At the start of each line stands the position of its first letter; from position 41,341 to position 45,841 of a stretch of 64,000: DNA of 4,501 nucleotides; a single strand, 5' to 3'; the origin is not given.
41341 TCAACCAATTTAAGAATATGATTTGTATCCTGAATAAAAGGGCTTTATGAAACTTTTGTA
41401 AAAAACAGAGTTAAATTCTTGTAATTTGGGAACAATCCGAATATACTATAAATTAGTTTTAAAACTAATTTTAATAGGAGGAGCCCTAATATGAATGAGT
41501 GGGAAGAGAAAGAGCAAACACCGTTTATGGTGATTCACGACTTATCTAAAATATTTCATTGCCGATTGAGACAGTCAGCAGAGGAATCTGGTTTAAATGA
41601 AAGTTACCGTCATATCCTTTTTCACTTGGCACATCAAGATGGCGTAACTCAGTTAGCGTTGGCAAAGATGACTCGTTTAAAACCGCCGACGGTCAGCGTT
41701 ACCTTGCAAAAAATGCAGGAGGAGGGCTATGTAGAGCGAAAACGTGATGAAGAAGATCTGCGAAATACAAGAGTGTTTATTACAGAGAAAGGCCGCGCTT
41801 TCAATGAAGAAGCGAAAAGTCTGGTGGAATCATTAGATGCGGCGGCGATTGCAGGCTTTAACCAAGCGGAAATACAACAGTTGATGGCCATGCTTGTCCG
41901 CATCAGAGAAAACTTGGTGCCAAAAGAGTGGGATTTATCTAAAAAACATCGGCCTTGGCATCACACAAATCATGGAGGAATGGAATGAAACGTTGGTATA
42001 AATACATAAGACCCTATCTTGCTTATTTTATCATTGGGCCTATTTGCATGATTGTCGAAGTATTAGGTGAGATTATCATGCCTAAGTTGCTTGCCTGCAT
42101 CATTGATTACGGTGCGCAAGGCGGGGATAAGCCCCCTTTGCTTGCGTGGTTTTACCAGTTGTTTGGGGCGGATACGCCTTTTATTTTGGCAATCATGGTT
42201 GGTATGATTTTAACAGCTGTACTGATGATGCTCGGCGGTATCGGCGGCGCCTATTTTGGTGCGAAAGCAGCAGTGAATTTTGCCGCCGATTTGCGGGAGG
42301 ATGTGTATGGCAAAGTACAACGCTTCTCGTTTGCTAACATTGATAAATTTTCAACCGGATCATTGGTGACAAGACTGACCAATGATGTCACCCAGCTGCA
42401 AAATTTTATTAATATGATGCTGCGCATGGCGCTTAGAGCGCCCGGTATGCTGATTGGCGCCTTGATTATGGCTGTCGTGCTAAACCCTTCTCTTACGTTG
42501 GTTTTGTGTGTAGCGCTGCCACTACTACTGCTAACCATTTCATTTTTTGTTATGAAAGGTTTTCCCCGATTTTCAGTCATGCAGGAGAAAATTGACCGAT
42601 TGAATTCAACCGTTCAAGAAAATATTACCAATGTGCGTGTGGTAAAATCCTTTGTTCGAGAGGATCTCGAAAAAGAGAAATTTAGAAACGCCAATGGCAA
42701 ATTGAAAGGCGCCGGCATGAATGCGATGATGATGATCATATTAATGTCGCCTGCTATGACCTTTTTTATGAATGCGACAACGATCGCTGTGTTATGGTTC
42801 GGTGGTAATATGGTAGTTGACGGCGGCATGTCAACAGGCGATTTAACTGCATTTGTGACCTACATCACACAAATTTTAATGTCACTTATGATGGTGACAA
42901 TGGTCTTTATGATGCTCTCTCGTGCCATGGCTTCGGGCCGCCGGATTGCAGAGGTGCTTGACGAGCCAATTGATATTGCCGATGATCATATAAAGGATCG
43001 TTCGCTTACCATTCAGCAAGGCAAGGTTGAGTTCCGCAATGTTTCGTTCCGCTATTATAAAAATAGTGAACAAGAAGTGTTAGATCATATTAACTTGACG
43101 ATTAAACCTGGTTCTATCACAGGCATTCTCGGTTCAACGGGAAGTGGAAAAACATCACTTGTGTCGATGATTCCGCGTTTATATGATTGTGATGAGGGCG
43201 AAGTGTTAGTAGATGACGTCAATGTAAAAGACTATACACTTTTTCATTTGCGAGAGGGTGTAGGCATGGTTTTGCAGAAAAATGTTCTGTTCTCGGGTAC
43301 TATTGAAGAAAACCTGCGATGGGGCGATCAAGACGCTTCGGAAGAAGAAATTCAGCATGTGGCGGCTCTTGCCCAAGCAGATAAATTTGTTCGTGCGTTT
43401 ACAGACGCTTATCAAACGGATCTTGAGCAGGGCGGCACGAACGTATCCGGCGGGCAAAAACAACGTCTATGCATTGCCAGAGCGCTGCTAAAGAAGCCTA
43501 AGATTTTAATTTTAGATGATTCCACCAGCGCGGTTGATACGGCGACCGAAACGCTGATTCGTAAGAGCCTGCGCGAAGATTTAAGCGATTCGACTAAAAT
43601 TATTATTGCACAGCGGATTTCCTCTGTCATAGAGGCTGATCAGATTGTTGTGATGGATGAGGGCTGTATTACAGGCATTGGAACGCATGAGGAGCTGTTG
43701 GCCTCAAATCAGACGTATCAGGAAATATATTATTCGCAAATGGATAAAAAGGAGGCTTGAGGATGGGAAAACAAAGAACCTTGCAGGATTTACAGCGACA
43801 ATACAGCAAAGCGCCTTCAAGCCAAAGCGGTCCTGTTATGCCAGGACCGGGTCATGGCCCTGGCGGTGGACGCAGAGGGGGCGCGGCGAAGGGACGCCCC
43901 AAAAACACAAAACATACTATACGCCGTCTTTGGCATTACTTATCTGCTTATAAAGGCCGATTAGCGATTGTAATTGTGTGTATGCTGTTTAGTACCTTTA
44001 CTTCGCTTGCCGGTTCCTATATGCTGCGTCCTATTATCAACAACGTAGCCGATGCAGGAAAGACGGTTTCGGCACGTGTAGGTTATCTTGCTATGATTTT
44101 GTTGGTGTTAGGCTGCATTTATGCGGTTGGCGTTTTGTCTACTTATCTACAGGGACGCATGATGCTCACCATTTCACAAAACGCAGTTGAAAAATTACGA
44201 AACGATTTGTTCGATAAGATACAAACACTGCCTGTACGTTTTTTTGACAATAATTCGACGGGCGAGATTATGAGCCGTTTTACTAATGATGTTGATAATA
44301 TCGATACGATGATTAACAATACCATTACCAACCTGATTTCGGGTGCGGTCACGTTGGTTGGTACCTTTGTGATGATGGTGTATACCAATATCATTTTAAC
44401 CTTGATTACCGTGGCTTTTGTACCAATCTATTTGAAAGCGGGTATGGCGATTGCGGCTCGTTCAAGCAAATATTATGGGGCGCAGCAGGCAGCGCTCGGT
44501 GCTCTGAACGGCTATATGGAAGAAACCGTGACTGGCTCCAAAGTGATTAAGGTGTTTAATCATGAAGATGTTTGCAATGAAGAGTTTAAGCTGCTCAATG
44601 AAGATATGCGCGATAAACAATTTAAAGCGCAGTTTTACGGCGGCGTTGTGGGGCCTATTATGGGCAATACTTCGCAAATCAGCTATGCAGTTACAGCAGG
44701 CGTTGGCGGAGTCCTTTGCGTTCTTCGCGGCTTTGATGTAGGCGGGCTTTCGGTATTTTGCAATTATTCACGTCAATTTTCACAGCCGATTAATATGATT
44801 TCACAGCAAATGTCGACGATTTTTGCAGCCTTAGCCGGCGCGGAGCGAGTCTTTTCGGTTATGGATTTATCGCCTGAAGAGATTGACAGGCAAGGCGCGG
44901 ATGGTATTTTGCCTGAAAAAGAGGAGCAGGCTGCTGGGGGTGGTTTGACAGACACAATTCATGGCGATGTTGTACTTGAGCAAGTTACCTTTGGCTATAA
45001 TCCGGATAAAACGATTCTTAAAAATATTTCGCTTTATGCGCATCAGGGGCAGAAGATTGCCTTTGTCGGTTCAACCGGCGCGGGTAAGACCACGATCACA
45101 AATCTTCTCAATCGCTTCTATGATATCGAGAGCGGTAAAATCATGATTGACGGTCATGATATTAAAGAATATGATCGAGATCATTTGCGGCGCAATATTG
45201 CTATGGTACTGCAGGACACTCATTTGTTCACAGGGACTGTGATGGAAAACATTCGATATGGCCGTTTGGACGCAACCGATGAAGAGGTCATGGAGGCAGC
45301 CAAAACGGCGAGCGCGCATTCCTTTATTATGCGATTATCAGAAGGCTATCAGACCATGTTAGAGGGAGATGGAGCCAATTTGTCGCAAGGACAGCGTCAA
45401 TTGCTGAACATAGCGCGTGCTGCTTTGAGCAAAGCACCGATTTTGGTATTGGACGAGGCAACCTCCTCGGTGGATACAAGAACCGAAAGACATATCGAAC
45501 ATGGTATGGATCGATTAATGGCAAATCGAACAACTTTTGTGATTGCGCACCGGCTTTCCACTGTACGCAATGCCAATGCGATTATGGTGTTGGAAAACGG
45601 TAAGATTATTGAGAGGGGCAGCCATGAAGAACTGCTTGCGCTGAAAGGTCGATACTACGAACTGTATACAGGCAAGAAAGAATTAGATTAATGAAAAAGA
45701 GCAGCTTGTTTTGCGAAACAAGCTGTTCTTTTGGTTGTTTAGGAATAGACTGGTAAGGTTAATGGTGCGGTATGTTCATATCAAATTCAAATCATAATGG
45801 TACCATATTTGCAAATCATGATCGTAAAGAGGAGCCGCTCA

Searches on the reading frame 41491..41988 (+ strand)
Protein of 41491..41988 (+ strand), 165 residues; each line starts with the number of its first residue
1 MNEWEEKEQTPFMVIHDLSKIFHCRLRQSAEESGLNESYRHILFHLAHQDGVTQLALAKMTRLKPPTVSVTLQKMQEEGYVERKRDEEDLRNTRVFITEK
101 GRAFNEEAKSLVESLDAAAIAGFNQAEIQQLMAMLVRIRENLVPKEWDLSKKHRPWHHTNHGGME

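Call 66: search_protein_families(library=pfam, proteins=[window:41491-41988:+], max_evalue=0.00001)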
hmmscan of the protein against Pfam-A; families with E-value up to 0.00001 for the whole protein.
window:41491-41988:+ (165 aa): 6 families
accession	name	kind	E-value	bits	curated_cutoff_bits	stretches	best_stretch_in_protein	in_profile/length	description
PF12802.13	MarR_2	-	1.5e-13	51.1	27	1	33-91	1-60/61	MarR family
PF01047.28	MarR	-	2.9e-11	43.5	24.6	1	38-92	4-58/59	MarR family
PF22381.2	Staph_reg_Sar_Rot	-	1.8e-08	34.8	27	1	33-103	10-80/85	Transcriptional regulator SarA/Rot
PF13463.12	HTH_27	-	1e-07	32.5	22.2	1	39-101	5-68/68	Winged helix DNA-binding domain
PF13412.12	HTH_24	-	2.6e-07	30.6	21.9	1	40-82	6-48/48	Winged helix-turn-helix DNA-binding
PF13601.12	HTH_34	-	8.3e-06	26.3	27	0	42-111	5-76/80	Winged helix DNA-binding domain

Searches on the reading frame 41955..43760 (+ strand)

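Call 75: search_protein_families(library=pfam, proteins=[window:41955-43760:+], max_evalue=0.00001)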
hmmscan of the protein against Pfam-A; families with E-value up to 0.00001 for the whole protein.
window:41955-43760:+ (601 aa): 2 families
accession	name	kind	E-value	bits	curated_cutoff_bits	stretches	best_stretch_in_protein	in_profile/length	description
PF00664.28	ABC_membrane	-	6e-48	164.3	28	1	25-311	1-274/274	ABC transporter transmembrane region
PF00005.33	ABC_tran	-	1.4e-31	110.4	25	1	376-525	1-137/137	ABC transporter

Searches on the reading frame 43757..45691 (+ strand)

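Call 75: search_protein_families(library=pfam, proteins=[window:43757-45691:+], max_evalue=0.00001)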
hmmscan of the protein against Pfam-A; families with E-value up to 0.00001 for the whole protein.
window:43757-45691:+ (644 aa): 2 families
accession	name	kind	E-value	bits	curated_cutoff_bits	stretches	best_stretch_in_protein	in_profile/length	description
PF00664.28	ABC_membrane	-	7.3e-55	187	28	1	69-344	1-273/274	ABC transporter transmembrane region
PF00005.33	ABC_tran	-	3.1e-31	109.3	25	1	421-570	1-137/137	ABC transporter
